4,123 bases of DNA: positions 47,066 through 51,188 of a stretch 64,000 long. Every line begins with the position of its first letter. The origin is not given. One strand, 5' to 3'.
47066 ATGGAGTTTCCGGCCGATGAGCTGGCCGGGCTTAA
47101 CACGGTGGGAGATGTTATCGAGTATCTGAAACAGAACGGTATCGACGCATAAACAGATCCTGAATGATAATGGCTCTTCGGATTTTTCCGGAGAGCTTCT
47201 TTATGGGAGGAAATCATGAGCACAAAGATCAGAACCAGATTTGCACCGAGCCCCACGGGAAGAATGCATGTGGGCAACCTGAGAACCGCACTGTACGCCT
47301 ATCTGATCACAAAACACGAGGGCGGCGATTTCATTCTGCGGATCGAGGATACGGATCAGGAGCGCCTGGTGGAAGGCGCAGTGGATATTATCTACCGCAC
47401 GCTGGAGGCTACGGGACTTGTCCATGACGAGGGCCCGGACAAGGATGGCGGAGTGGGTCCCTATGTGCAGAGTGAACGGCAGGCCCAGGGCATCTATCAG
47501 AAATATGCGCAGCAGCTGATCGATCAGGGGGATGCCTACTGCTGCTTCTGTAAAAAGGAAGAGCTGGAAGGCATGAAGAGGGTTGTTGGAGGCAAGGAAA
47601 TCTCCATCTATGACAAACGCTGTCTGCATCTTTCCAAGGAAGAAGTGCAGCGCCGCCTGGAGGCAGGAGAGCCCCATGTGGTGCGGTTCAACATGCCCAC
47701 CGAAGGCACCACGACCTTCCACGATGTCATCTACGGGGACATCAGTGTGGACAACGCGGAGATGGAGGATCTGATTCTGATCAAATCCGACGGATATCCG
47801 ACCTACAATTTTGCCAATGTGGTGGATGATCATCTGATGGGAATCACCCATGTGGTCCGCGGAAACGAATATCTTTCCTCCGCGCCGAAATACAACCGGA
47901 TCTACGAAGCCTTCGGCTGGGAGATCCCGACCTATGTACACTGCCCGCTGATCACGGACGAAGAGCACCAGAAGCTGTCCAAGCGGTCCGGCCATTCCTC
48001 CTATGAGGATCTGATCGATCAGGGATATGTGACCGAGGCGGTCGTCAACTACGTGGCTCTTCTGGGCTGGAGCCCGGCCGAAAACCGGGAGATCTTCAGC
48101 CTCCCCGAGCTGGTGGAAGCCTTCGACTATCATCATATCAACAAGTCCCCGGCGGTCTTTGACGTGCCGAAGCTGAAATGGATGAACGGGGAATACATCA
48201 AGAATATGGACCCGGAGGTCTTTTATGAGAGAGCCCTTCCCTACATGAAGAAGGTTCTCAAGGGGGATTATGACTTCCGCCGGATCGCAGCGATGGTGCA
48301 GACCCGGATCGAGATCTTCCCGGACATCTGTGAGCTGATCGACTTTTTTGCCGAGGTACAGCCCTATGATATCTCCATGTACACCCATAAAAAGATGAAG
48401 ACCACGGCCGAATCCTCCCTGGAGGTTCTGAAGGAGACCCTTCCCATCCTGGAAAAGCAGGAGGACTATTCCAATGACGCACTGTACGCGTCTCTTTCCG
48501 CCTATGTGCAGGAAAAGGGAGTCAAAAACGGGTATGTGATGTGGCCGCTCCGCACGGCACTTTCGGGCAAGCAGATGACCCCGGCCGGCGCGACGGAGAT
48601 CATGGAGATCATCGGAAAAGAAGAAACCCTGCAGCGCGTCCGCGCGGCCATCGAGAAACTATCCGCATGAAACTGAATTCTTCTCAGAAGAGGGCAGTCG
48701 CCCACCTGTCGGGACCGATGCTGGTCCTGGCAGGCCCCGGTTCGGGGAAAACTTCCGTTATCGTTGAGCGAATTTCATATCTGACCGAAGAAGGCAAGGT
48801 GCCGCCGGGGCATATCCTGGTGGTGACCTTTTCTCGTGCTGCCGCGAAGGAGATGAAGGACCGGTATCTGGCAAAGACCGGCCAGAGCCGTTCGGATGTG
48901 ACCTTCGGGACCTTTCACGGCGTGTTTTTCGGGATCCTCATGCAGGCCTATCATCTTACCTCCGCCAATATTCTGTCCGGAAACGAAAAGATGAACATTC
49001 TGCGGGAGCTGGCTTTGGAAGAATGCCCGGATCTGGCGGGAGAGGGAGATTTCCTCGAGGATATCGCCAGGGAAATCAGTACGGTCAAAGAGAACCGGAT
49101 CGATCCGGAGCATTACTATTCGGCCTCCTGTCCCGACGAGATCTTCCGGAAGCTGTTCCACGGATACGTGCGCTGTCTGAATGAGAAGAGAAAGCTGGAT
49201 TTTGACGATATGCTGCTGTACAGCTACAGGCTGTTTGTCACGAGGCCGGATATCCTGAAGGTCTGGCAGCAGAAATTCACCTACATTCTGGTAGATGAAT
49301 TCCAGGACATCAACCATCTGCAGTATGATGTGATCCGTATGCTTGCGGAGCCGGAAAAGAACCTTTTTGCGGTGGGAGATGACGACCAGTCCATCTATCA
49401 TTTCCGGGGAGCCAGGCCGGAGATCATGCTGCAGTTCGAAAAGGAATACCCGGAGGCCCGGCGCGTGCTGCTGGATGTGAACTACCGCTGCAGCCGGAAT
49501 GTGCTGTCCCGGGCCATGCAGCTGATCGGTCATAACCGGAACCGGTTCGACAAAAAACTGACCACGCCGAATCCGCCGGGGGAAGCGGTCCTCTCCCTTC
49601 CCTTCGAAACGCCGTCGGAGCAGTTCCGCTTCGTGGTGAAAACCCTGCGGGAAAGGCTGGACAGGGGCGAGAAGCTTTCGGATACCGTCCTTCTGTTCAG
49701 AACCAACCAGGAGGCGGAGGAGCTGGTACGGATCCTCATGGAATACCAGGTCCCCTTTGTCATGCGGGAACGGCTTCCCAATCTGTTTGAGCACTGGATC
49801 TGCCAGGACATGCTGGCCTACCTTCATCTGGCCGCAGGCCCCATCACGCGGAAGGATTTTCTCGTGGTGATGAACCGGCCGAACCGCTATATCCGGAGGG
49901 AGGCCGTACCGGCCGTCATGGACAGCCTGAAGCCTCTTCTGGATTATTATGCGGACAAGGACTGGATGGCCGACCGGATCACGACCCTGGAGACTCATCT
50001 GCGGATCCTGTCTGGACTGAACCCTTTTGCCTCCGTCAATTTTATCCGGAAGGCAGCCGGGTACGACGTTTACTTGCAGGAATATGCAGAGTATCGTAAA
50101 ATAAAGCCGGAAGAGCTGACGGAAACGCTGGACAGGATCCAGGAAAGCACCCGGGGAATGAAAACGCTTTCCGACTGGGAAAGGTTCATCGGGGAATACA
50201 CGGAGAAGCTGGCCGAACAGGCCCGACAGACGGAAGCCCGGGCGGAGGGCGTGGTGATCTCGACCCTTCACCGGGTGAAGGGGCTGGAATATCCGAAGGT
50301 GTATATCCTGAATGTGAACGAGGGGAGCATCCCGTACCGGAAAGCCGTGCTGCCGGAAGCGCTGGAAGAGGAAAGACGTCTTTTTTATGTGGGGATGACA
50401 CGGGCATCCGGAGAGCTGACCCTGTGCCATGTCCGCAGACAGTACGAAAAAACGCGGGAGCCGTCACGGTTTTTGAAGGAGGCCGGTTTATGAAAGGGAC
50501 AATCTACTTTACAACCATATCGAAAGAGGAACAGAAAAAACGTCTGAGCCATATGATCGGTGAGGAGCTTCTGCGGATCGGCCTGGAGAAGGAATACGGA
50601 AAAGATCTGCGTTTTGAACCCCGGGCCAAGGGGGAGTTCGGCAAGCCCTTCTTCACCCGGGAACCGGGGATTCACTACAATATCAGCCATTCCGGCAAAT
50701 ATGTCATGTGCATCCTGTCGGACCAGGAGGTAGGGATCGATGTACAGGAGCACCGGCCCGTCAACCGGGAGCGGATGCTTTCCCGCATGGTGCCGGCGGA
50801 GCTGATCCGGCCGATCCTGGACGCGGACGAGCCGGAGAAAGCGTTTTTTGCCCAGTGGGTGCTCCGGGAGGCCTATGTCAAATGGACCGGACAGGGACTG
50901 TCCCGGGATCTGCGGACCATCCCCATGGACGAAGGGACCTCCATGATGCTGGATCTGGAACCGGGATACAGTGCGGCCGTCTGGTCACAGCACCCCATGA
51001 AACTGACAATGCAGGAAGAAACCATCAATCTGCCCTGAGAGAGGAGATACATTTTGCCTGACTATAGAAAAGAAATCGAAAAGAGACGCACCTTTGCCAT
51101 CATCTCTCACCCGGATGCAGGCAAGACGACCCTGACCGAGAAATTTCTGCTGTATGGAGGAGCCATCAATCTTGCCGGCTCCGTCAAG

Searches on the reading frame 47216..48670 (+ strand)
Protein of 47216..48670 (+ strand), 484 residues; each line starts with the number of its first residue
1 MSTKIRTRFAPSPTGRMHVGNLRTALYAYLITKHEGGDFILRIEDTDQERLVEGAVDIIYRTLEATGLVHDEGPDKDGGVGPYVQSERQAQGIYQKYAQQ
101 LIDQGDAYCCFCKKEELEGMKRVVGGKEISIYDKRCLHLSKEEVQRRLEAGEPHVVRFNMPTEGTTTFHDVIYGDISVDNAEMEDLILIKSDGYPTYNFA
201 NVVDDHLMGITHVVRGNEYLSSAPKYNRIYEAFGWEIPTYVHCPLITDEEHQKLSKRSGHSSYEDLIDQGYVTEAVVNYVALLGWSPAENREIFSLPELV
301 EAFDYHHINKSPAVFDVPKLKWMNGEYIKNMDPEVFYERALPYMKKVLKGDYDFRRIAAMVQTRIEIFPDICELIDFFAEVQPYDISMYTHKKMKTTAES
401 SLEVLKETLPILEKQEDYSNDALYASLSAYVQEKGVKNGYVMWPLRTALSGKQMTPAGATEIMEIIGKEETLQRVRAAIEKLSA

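Call 18: search_protein_families(library=pfam, proteins=[window:47216-48670:+], max_evalue=0.001)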
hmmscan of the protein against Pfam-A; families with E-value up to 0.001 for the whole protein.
window:47216-48670:+ (484 aa): 3 families
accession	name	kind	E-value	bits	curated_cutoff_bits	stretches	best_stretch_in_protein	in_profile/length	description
PF00749.27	tRNA-synt_1c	-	3.5e-99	332.1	23.4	1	4-322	1-314/314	tRNA synthetases class I (E and Q), catalytic domain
PF19269.4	Anticodon_2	-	2.6e-48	164.4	23.6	1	336-479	2-141/141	Anticodon binding domain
PF01921.24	tRNA-synt_1f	-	0.00053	19.4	27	0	221-283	249-311/360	tRNA synthetases class I (K)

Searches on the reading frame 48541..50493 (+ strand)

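Call 18: search_protein_families(library=pfam, proteins=[window:48541-50493:+], max_evalue=0.001)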
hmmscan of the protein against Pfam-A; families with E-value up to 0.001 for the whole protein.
window:48541-50493:+ (650 aa): 7 families
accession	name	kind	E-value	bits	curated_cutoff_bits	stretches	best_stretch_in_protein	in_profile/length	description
PF00580.27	UvrD-helicase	-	8.3e-70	236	23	1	45-304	1-271/271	UvrD/REP helicase N-terminal domain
PF13361.12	UvrD_C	-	4.1e-40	138.7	25.6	1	311-629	3-346/350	UvrD-like helicase C-terminal domain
PF13245.12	AAA_19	-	2e-23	83.5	25.1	1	49-289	1-134/134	AAA domain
PF13538.12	UvrD_C_2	-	1.3e-09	38.2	27.4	1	571-628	2-51/52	UvrD-like helicase C-terminal domain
PF01443.25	Viral_helicase1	-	1.1e-08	35.6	21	0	557-629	163-227/228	Viral superfamily 1 RNA helicase core domain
PF13086.12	AAA_11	-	7.8e-07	29.6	27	1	44-116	1-81/257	AAA domain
PF13604.12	AAA_30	-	2e-06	28.1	27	0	44-108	1-65/191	AAA domain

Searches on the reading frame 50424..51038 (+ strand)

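Call 18: search_protein_families(library=pfam, proteins=[window:50424-51038:+], max_evalue=0.001)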
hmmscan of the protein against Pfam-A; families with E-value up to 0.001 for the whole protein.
window:50424-51038:+ (204 aa): 1 family
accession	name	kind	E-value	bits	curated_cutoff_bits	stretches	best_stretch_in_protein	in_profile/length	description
PF01648.25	ACPS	-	1.4e-09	38.4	25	1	103-170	2-78/111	4'-phosphopantetheinyl transferase superfamily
